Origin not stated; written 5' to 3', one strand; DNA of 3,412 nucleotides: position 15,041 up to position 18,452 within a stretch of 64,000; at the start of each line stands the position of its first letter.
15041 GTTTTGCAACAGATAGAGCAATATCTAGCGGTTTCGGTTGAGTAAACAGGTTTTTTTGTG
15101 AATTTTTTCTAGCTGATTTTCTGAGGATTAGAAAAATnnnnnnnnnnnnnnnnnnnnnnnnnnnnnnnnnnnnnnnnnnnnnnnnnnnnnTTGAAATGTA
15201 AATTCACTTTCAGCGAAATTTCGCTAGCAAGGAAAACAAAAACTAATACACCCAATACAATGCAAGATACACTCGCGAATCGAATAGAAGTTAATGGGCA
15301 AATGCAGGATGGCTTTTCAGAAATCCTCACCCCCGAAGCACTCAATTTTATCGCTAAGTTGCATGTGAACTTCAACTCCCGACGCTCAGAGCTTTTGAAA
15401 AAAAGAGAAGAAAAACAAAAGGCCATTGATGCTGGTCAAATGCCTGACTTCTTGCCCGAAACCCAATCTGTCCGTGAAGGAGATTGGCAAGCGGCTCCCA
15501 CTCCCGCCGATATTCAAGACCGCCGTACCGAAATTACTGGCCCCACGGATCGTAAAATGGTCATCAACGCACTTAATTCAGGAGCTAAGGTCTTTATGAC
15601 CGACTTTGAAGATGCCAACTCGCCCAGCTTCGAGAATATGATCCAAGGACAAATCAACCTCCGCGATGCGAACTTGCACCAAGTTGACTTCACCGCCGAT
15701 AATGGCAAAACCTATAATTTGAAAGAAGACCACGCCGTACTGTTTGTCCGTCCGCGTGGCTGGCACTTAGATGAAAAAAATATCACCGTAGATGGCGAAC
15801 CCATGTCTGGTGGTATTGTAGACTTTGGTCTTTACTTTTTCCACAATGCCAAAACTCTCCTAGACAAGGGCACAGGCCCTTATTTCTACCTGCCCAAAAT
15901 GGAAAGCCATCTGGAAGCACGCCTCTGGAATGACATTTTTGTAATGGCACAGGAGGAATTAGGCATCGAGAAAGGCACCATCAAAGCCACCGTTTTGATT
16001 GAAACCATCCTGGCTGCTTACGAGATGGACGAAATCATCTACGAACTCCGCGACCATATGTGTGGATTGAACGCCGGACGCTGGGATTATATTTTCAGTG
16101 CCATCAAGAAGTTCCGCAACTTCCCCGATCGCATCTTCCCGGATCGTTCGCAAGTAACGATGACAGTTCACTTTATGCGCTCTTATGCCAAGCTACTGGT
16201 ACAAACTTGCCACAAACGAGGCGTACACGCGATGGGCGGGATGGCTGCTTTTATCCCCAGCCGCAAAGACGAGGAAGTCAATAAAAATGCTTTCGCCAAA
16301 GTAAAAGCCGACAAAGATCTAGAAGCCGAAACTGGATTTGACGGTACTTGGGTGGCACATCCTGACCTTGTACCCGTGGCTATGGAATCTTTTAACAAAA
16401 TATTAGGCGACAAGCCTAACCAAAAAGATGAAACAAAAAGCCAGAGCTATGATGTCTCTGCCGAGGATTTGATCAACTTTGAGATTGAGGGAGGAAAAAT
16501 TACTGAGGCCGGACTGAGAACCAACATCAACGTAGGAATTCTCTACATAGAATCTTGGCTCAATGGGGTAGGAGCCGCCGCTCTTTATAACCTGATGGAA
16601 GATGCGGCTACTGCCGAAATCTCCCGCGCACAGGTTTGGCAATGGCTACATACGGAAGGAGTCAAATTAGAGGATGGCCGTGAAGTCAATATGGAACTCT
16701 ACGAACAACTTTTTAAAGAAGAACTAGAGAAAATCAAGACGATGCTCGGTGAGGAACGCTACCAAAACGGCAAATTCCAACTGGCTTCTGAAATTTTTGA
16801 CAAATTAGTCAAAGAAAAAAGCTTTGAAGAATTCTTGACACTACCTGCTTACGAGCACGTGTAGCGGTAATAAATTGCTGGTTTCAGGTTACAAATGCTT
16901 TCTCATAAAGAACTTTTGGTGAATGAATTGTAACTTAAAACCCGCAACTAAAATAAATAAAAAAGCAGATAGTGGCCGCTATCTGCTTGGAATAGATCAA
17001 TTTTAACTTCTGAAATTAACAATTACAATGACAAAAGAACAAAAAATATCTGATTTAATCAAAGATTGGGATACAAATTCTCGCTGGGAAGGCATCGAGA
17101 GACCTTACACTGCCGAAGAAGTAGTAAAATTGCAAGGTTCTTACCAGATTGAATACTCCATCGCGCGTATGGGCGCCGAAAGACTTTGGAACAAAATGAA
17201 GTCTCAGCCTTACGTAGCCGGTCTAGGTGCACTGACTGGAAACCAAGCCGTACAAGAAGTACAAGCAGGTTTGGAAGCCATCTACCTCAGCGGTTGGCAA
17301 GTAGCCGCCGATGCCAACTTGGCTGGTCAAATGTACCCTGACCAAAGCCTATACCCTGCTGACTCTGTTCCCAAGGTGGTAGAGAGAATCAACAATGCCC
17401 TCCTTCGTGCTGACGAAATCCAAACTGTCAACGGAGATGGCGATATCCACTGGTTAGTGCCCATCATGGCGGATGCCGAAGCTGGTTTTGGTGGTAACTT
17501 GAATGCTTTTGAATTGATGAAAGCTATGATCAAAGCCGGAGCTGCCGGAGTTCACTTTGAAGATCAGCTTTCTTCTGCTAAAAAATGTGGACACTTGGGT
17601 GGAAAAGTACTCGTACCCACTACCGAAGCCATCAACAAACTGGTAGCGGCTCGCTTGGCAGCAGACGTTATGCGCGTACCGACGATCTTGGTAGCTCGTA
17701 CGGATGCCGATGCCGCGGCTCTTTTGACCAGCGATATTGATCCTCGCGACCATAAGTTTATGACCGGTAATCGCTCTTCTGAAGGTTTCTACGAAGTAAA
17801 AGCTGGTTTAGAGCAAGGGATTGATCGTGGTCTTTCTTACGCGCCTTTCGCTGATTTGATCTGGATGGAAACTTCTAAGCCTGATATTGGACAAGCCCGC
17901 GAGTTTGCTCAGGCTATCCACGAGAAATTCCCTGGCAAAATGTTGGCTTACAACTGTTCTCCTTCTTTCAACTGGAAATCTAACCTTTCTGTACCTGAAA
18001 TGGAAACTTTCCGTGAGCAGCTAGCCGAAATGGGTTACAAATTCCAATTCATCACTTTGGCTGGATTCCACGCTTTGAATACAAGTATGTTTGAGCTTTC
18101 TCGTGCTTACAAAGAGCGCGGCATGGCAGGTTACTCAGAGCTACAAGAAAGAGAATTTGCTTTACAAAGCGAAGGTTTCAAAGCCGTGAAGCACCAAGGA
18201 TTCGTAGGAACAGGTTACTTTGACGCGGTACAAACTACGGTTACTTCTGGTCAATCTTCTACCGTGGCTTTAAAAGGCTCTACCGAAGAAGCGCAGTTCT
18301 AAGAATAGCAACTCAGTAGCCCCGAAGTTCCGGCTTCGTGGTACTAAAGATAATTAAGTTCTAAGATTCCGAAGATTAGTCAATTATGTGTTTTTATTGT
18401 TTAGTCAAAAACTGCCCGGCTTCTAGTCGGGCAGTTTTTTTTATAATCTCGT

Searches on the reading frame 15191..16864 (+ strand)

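Call 7: search_protein_families(library=pfam, proteins=[window:15191-16864:+], max_evalue=0.001)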
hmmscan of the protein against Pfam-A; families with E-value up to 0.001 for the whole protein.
window:15191-16864:+ (557 aa): 3 families
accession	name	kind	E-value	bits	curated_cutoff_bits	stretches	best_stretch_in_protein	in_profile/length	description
PF01274.28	MS_TIM-barrel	-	1.6e-115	384.8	26.4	1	183-429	1-247/248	Malate synthase, TIM barrel domain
PF20659.2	MS_C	-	4.5e-37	127.5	23.1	1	436-557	1-118/118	Malate synthase, C-terminal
PF20656.2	MS_N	-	3.1e-19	68.7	23.5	1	33-92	4-63/64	Malate synthase, N-terminal domain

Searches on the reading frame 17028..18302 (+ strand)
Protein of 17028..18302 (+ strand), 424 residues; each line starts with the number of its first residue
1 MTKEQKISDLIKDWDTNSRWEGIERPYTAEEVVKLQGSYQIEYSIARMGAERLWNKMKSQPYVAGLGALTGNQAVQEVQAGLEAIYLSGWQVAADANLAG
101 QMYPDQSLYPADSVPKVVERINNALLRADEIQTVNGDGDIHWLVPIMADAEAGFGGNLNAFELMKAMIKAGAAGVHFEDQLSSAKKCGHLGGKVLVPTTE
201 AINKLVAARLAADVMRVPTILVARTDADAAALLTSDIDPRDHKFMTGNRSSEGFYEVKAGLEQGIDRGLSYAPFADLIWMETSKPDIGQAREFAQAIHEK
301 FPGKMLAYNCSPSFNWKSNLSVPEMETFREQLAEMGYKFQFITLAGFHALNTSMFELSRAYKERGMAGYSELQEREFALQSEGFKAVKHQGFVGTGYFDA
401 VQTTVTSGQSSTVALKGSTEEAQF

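Call 7: search_protein_families(library=pfam, proteins=[window:17028-18302:+], max_evalue=0.001)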
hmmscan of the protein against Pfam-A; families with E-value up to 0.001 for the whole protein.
window:17028-18302:+ (424 aa): 2 families
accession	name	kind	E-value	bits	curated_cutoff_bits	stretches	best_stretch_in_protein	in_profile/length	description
PF00463.27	ICL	-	3.5e-111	372.7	26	2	11-247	5-253/526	Isocitrate lyase family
PF13714.12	PEP_mutase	-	9.8e-15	55.2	31.5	1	79-228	27-148/240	Phosphoenolpyruvate phosphomutase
